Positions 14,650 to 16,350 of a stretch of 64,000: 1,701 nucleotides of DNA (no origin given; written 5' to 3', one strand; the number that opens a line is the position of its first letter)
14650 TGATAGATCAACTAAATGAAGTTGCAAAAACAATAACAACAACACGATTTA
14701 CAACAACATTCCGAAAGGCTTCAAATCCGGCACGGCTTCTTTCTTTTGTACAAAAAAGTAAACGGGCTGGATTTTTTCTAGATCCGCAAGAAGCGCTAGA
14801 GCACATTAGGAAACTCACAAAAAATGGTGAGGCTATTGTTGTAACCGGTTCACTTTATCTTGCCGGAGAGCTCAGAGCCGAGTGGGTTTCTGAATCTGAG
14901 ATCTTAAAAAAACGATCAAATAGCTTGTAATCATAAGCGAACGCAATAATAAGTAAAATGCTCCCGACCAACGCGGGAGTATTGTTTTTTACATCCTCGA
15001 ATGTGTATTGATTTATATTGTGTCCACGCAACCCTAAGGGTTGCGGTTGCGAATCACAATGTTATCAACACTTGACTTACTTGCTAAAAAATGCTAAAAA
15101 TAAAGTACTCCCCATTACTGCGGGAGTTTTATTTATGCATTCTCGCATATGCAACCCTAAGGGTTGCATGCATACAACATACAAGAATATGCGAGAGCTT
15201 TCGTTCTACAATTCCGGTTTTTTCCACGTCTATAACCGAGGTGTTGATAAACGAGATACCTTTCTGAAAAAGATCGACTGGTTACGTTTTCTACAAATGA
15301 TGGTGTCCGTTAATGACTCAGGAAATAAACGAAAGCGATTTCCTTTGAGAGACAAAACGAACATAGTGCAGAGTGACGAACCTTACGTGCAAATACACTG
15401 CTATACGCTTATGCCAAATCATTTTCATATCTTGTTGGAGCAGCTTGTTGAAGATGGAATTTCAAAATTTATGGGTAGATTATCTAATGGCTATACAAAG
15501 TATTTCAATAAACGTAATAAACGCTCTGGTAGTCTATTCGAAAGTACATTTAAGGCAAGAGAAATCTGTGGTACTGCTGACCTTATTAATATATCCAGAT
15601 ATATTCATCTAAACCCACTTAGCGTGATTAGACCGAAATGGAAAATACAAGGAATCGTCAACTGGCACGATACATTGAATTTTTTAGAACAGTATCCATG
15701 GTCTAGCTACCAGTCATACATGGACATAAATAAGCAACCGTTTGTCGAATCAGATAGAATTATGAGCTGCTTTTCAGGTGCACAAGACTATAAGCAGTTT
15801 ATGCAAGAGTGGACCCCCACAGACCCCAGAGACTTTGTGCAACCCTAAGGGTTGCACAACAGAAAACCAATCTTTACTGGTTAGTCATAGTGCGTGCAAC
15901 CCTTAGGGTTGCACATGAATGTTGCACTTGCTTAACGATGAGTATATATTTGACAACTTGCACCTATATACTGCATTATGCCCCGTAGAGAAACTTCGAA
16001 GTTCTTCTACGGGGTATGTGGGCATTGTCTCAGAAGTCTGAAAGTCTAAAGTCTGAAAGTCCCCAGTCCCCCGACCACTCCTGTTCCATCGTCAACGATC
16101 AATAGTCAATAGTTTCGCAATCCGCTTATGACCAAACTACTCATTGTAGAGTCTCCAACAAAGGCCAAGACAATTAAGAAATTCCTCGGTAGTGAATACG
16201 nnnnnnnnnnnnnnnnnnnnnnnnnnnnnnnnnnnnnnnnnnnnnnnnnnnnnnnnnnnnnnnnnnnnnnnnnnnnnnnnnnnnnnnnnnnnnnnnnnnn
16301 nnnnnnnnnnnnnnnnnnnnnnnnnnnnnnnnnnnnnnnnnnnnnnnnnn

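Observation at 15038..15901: REP/RAYT unit: IS200-like HUH tyrosine transposase flanked by four copies of the 17-nt palindrome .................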

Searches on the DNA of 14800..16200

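Call 46: search_rna_families(source=window, start=14800, end=16200, threshold=evalue, max_evalue=1)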
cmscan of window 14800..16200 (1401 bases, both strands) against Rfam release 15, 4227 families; matches with E-value up to 1: 5.
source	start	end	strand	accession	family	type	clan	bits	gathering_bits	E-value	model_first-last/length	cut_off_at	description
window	15004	15072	-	RF00650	mir-153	Gene; miRNA;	-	27.4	54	0.015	1-73/73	no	mir-153 microRNA precursor family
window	15837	15914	-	RF04202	MIR5380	Gene; miRNA;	-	26.8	150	0.011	1-137/137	no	MIR5380 microRNA precursor family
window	15838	15913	-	RF00245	mir-19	Gene; miRNA;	CL00110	26.7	50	0.018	1-79/79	no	mir-19 microRNA precursor family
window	15838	15913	+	RF03966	mir-76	Gene; miRNA;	-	25.2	75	0.016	1-80/80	no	mir-76 microRNA precursor family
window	15833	15917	-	RF00872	mir-652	Gene; miRNA;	-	22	73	0.13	1-82/82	no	mir-652 microRNA precursor family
